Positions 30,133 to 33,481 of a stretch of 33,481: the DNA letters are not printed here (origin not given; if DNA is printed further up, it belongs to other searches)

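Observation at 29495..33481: Yip1 membrane protein translationally coupled to a >1066-aa DUF5696-like protein with a TM / charged loop / TM hairpin; the latter is missing from the ORF track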

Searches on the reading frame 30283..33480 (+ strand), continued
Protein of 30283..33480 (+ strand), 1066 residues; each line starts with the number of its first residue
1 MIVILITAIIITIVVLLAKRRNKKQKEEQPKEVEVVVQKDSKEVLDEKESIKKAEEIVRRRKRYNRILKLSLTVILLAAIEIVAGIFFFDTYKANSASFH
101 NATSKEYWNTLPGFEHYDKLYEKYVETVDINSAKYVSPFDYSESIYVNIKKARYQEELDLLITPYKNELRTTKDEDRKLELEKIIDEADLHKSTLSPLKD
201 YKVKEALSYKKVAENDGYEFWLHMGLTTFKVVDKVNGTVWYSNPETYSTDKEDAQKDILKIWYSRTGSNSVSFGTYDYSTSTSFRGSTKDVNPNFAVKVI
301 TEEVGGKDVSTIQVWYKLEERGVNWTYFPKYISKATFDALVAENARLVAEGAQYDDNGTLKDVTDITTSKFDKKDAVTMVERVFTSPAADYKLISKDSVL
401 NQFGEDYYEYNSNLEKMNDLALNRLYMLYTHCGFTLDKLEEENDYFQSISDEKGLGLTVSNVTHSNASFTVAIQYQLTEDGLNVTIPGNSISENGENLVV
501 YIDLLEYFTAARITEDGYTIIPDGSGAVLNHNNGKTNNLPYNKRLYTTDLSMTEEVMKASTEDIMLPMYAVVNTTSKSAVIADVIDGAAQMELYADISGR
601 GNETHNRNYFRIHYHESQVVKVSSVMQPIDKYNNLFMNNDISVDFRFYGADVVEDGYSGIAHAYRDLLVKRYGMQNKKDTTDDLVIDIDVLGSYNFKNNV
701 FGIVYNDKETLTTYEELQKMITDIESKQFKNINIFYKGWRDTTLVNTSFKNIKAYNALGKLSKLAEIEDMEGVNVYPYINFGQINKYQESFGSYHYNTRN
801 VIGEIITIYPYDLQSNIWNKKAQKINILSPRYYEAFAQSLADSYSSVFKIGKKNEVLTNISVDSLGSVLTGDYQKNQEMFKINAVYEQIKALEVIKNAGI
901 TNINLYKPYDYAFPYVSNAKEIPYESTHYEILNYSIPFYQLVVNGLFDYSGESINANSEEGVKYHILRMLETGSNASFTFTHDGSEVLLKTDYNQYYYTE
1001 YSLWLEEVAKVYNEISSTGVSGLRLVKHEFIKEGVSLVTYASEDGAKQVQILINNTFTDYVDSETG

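Call 22: find_encoding_contigs(protein=P0021, flank=10000, max_places=1)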
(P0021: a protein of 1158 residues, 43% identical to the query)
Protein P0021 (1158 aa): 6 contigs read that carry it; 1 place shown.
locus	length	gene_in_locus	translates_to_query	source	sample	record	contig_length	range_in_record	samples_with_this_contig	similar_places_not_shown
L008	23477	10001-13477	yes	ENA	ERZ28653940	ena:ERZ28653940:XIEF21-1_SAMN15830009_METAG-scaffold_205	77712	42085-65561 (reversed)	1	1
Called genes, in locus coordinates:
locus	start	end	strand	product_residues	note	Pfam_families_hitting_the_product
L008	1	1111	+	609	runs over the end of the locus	PF02838:Glyco_hydro_20b, PF00728:Glyco_hydro_20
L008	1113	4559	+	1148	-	PF13416:SBP_bac_8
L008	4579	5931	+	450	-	PF00528:BPD_transp_1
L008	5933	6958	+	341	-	PF00528:BPD_transp_1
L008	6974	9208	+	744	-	-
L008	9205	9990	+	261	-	PF04893:Yip1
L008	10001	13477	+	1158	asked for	PF18952:DUF5696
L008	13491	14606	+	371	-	PF00528:BPD_transp_1 (weak)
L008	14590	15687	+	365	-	PF00528:BPD_transp_1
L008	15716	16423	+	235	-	PF04854:DUF624 (weak)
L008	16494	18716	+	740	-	PF09992:NAGPA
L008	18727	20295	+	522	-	PF00933:Glyco_hydro_3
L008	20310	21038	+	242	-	PF01182:Glucosamine_iso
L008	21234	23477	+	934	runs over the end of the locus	-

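Call 26: predict_structure(alignment_id=A1)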
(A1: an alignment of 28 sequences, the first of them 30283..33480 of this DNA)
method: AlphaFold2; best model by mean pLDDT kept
length: 1066 residues; sequences in the alignment: 28
mean_pLDDT: 83.2   pTM: 0.78
mean pLDDT of the five models: 83.2, 82.9, 79.7, 78.9, 76.3
residues with pLDDT >= 90: 470; 70-90: 432; 50-70: 131; < 50: 33
segments of 3 or more residues with pLDDT < 50: 28-49, 555-558
pLDDT, mean of each block of 10 residues (from residue 1): 58 72 53 32 39 59 71 74 63 74 84 89 91 90 91 94 93 91 94 92 90 93 93 91 85 85 80 79 56 85 83 89 73 86 85 65 74 65 82 89 89 78 79 72 85 79 69 93 94 84 94 93 94 90 78 51 91 94 94 92 90 84 67 83 95 93 94 76 87 85 81 95 93 95 85 91 92 94 70 70 72 68 80 90 92 89 89 81 92 94 93 94 88 93 91 83 92 94 84 80 94 93 89 91 88 88 76
secondary structure, 60 per line:
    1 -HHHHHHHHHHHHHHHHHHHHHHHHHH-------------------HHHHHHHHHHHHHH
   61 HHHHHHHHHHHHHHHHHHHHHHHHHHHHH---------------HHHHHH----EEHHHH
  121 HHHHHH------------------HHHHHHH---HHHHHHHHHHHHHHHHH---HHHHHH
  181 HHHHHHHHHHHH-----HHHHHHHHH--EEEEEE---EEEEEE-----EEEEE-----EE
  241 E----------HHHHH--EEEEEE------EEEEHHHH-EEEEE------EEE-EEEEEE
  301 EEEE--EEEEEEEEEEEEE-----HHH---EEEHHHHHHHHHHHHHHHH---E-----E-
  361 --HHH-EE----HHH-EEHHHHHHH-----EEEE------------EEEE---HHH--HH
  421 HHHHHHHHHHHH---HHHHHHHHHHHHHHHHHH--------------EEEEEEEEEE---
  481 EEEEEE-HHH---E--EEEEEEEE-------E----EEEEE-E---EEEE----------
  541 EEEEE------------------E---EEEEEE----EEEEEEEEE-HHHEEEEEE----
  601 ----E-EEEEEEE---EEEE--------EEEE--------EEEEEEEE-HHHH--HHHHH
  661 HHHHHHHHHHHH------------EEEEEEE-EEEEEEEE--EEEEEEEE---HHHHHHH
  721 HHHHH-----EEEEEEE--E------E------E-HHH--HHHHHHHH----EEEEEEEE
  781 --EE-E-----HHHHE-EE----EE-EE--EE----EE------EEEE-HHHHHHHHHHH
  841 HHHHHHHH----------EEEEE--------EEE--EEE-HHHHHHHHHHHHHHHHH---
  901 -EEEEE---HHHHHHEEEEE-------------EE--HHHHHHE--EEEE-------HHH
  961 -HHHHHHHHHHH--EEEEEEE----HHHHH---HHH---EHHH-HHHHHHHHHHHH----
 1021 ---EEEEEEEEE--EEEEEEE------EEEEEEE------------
elements in order (helices of 4 or more, strands of 3 or more residues): H2-27 H47-89 H105-110 H117-126 H145-151 H155-171 H175-192 H198-206 E209-214 E218-223 E229-233 E239-241 H252-256 E259-264 E271-274 H275-278 E280-284 E291-293 E295-304 E307-319 E331-333 H334-349 H379-385 E391-394 E407-410 H419-432 H436-453 E468-477 E481-486 E497-504 E517-521 E527-530 E541-545 E568-573 E578-586 E591-596 E607-613 E617-620 E629-632 E641-648 H650-653 H656-672 E685-691 E693-700 E703-710 H714-725 E731-737 H761-768 E773-780 H792-795 E825-828 H830-848 E859-863 E872-874 E877-879 H881-897 E902-906 H910-915 E916-920 H938-943 E947-950 H962-972 E975-981 H986-990 H1005-1016 E1024-1032 E1035-1041 E1048-1054

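Call 28: fold_search(model_id=the predicted structure, library=pdb)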
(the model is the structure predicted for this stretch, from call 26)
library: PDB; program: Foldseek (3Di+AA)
matches with E <= 10: 1082; with E <= 0.001: 61
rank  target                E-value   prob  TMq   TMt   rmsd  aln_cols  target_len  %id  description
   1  5opq_A                9.0e-22  1.00  0.40  0.61   9.3       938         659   11  A 3,6-anhydro-D-galactosidase produced by Zobellia galactanivorans. This is an exo-lytic enzyme that hydrolyzes termin (released 2017-11-29)
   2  5opq_D                1.7e-21  1.00  0.39  0.60   9.6       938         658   11  A 3,6-anhydro-D-galactosidase produced by Zobellia galactanivorans. This is an exo-lytic enzyme that hydrolyzes termin (released 2017-11-29)
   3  8rzk_A                2.1e-21  1.00  0.41  0.62   8.5       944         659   10  The Michaelis complex of ZgGH129 D486N from Zobellia galactanivorans with neo-b/k-oligo-carrageenan tetrasaccharide (b (released 2024-07-31)
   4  5wzn_A                2.0e-18  1.00  0.41  0.65   8.3       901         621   10  Alpha-N-acetylgalactosaminidase NagBb from Bifidobacterium bifidum - GalNAc complex (released 2017-06-07)
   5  5wzq_A                2.0e-18  1.00  0.40  0.65   8.1       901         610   10  Alpha-N-acetylgalactosaminidase NagBb from Bifidobacterium bifidum - quadruple mutant (released 2017-06-07)
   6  5wzr_A                1.3e-17  1.00  0.41  0.64   7.7       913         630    9  Alpha-N-acetylgalactosaminidase NagBb from Bifidobacterium bifidum - Gal-NHAc-DNJ complex (released 2017-06-07)
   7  5wzq_B                1.0e-16  1.00  0.41  0.67   7.2       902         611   10  Alpha-N-acetylgalactosaminidase NagBb from Bifidobacterium bifidum - quadruple mutant (released 2017-06-07)
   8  5wzp_A                1.0e-16  1.00  0.40  0.65   7.3       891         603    9  Alpha-N-acetylgalactosaminidase NagBb from Bifidobacterium bifidum - ligand free (released 2017-06-07)
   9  5wzr_B                1.8e-16  1.00  0.41  0.64   8.3       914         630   10  Alpha-N-acetylgalactosaminidase NagBb from Bifidobacterium bifidum - Gal-NHAc-DNJ complex (released 2017-06-07)
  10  5wzp_B                1.8e-16  1.00  0.39  0.63   8.0       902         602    9  Alpha-N-acetylgalactosaminidase NagBb from Bifidobacterium bifidum - ligand free (released 2017-06-07)
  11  5wzn_B                3.0e-16  1.00  0.40  0.64   8.3       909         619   10  Alpha-N-acetylgalactosaminidase NagBb from Bifidobacterium bifidum - GalNAc complex (released 2017-06-07)
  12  3ecq_B                1.0e-11  1.00  0.35  0.28   9.7       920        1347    9  Endo-alpha-N-acetylgalactosaminidase from Streptococcus pneumoniae: SeMet structure (released 2008-09-09)
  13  3ecq_A                1.3e-11  1.00  0.35  0.29   9.8       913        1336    9  Endo-alpha-N-acetylgalactosaminidase from Streptococcus pneumoniae: SeMet structure (released 2008-09-09)
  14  5a55                  1.3e-11  1.00  0.34  0.33   9.4       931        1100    9  The native structure of GH101 from Streptococcus pneumoniae TIGR4 (released 2015-09-02)
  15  5a59_A                1.5e-11  1.00  0.34  0.33  10.6       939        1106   10  The structure of GH101 E796Q mutant from Streptococcus pneumoniae TIGR4 in complex with T-antigen (released 2015-09-02)
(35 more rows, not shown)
